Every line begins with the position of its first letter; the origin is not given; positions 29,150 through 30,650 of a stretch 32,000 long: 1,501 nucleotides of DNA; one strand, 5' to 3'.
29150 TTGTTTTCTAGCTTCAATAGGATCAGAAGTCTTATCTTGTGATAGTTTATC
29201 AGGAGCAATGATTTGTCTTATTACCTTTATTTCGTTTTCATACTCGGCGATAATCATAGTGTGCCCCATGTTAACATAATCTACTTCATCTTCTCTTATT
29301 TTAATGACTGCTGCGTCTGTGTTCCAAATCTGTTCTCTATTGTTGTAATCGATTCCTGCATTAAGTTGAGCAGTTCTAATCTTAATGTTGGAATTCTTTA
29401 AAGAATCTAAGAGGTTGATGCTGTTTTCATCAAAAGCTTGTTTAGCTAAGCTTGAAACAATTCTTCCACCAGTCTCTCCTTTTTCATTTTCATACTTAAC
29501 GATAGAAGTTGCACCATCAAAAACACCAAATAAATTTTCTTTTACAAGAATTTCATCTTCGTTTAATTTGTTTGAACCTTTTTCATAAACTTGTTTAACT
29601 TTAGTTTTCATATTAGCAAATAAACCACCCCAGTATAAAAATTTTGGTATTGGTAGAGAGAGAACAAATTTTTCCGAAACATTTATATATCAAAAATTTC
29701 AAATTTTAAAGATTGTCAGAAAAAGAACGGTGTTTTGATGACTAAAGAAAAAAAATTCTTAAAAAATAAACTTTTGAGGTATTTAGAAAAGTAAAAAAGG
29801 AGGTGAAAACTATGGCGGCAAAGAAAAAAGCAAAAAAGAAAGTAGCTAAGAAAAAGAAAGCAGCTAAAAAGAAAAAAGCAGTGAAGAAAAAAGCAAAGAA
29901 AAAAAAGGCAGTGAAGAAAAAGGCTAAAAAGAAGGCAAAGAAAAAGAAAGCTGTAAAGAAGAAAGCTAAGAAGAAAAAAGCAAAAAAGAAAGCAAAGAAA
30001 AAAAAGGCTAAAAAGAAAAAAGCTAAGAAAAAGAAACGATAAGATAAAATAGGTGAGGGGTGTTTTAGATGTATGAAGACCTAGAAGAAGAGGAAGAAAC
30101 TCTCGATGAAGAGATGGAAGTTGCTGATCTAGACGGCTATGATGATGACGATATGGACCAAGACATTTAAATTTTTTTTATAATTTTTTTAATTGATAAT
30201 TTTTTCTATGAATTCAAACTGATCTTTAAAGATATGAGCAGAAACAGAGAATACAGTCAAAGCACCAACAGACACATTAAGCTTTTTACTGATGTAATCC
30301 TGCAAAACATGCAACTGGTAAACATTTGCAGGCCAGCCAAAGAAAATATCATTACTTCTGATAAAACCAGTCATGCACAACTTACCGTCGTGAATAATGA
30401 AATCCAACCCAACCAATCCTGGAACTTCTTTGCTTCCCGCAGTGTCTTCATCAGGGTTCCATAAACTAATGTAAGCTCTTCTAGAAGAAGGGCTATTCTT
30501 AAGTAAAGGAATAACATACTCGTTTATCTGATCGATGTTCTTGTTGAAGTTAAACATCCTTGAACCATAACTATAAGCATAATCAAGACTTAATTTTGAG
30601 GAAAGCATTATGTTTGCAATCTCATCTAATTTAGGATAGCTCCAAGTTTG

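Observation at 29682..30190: Self-contained operon pairing a 70%-lysine protein with a hyper-acidic peptide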

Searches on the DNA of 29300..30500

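Call 38: search_rna_families(source=window, start=29300, end=30500, threshold=evalue, max_evalue=1)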
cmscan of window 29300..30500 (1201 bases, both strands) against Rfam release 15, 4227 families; matches with E-value up to 1: 2.
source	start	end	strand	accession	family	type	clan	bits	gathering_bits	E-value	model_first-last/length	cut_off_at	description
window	30320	30414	-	RF01207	snR73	Gene; snRNA; snoRNA; CD-box;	CL00056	26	37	0.077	1-103/103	no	Small nucleolar RNA snR73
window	30102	30165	+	RF01124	sR36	Gene; snRNA; snoRNA; CD-box;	-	14.2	55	0.96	1-55/55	no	Small nucleolar RNA sR36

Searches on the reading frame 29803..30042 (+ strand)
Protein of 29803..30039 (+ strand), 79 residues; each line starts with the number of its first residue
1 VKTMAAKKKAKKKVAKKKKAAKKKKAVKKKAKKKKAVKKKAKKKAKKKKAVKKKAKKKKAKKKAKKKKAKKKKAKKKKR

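Call 6: search_protein_families(library=pfam, proteins=[window:29812-30042:+], max_evalue=0.01)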
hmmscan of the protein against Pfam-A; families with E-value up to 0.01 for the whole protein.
window:29812-30042:+ (76 aa): 0 families

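Call 7: find_encoding_contigs(protein=window:29812-30039:+, flank=10000, max_places=10)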
Protein window:29812-30039:+ (76 aa): no gene with exactly this product is on record in the collection.

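Call 9: find_encoding_contigs(protein=window:29803-30039:+, flank=10000, max_places=10)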
Protein window:29803-30039:+ (79 aa): no gene with exactly this product is on record in the collection.

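Call 18: find_homologous_proteins(query=window:29812-30039:+, max_evalue=0.001)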
Query window:29812-30039:+: 8000 candidates shared short words with the query, none scored E <= 0.001.

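Call 51: list_cluster_members(proteins=[P0122, P0001, window:29812-30039:+, window:29803-30039:+, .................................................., window:28865-29608:-])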
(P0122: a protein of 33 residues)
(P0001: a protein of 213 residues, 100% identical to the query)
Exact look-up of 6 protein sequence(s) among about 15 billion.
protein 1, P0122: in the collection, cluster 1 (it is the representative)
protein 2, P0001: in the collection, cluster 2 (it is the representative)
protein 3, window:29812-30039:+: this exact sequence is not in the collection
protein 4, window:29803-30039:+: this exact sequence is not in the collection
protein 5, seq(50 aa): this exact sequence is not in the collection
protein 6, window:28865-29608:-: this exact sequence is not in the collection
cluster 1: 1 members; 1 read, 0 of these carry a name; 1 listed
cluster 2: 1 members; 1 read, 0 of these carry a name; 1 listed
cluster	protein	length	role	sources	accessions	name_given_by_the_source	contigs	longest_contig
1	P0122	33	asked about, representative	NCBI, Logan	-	-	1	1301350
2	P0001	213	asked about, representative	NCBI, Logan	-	-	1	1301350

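Call 70: search_protein_families(library=pfam, proteins=[window:29812-30039:+], max_evalue=10)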
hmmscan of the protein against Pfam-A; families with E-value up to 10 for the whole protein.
seq(76 aa): 0 families

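Call 71: search_protein_families(library=ncbifam, proteins=[window:29812-30039:+], max_evalue=10)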
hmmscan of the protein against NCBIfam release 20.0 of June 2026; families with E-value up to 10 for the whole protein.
seq(76 aa): 0 families

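Call 75: search_protein_families(library=padloc, proteins=[window:29812-30039:+], max_evalue=10)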
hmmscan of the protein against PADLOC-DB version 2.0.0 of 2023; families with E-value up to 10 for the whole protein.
seq(76 aa): 0 families

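Call 76: search_protein_families(library=phrogs, proteins=[window:29812-30039:+], max_evalue=10)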
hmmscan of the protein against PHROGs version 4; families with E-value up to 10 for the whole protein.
seq(76 aa): 0 families

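Call 89: predict_structure(protein=window:29812-30039:+)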
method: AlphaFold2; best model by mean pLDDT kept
length: 76 residues; sequences in the alignment: 1
mean_pLDDT: 97.3   pTM: 0.55
mean pLDDT of the five models: 97.3, 96.6, 96.5, 95.4, 95.1
residues with pLDDT >= 90: 75; 70-90: 1; 50-70: 0; < 50: 0
segments of 3 or more residues with pLDDT < 50: none
pLDDT, mean of each block of 10 residues (from residue 1): 94 98 98 98 98 98 98 96
secondary structure, 60 per line:
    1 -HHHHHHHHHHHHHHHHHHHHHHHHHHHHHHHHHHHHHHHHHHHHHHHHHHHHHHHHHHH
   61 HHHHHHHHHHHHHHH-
elements in order: H2-75

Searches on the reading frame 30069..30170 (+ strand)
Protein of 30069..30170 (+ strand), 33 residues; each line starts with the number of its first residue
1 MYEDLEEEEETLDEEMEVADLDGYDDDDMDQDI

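Call 6: search_protein_families(library=pfam, proteins=[window:30069-30170:+], max_evalue=0.01)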
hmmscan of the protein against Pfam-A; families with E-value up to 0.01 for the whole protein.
window:30069-30170:+ (33 aa): 0 families

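Call 8: find_encoding_contigs(protein=window:30069-30167:+, flank=10000, max_places=10)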
Protein window:30069-30167:+ (33 aa): 1 contig read that carries it; 1 place shown.
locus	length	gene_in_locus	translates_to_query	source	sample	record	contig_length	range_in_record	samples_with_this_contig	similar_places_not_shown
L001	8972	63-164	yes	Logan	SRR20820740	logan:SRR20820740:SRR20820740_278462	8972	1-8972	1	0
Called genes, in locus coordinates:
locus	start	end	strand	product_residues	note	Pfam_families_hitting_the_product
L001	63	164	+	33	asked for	-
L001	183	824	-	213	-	PF00303:Thymidylat_synt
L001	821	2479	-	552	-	-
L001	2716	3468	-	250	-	-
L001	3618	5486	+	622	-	PF01909:NTP_transf_2, PF18765:Polbeta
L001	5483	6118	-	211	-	-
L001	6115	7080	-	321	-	PF01699:Na_Ca_ex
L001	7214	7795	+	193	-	PF00571:CBS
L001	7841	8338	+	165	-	-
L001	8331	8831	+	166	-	-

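Call 44: search_protein_representatives(alignment_id=A2)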
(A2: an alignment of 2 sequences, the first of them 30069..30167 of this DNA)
Query: 2 sequences, 37 profile positions. Proteins with E-value up to 0.001 (for the whole library): 2; up to 1e-10: 1; up to 1e-30: 0. The best 2 are listed.
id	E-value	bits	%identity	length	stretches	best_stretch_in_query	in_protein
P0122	2.2e-11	60.1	-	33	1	1-34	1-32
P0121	1.9e-10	57.2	-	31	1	1-37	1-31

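Call 70: search_protein_families(library=pfam, proteins=[window:30069-30167:+], max_evalue=10)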
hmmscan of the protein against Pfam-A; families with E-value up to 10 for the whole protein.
seq(33 aa): 0 families

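Call 71: search_protein_families(library=ncbifam, proteins=[window:30069-30167:+], max_evalue=10)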
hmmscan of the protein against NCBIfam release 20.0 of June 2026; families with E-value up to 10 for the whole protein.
seq(33 aa): 0 families

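Call 73: search_solved_structures(query=A6, max_evalue=10, show_alignments=3)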
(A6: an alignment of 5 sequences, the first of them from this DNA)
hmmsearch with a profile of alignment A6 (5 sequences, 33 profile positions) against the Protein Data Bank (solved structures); distinct sequences matched with E-value up to 10: 1.
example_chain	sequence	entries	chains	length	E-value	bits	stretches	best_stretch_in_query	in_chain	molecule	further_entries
2ogg_A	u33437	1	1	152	1.3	12.7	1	11-24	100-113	Trehalose operon transcriptional repressor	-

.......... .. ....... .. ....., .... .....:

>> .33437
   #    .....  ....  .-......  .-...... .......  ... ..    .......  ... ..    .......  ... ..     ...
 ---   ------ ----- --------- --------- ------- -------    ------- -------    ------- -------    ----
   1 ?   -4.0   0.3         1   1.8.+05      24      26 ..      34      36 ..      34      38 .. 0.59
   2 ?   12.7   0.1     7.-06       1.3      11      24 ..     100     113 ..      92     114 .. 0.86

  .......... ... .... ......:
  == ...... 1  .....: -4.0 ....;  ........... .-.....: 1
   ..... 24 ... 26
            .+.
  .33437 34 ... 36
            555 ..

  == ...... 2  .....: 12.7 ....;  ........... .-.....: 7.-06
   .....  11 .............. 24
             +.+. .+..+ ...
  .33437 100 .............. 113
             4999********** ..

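Call 75: search_protein_families(library=padloc, proteins=[window:30069-30167:+], max_evalue=10)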
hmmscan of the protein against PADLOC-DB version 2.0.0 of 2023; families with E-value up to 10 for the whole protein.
seq(33 aa): 0 families

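Call 76: search_protein_families(library=phrogs, proteins=[window:30069-30167:+], max_evalue=10)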
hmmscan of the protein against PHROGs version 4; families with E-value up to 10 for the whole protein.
seq(33 aa): 0 families

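Call 90: predict_structure(alignment_id=A2)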
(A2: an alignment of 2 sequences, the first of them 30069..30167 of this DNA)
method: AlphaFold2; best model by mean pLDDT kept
length: 33 residues; sequences in the alignment: 2
mean_pLDDT: 70.1   pTM: 0.31
mean pLDDT of the five models: 70.1, 65.8, 64.6, 62.7, 59.9
residues with pLDDT >= 90: 0; 70-90: 16; 50-70: 17; < 50: 0
segments of 3 or more residues with pLDDT < 50: none
pLDDT, mean of each block of 10 residues (from residue 1): 79 76 60 58
secondary structure, 60 per line:
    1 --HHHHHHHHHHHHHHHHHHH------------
elements in order: H3-21
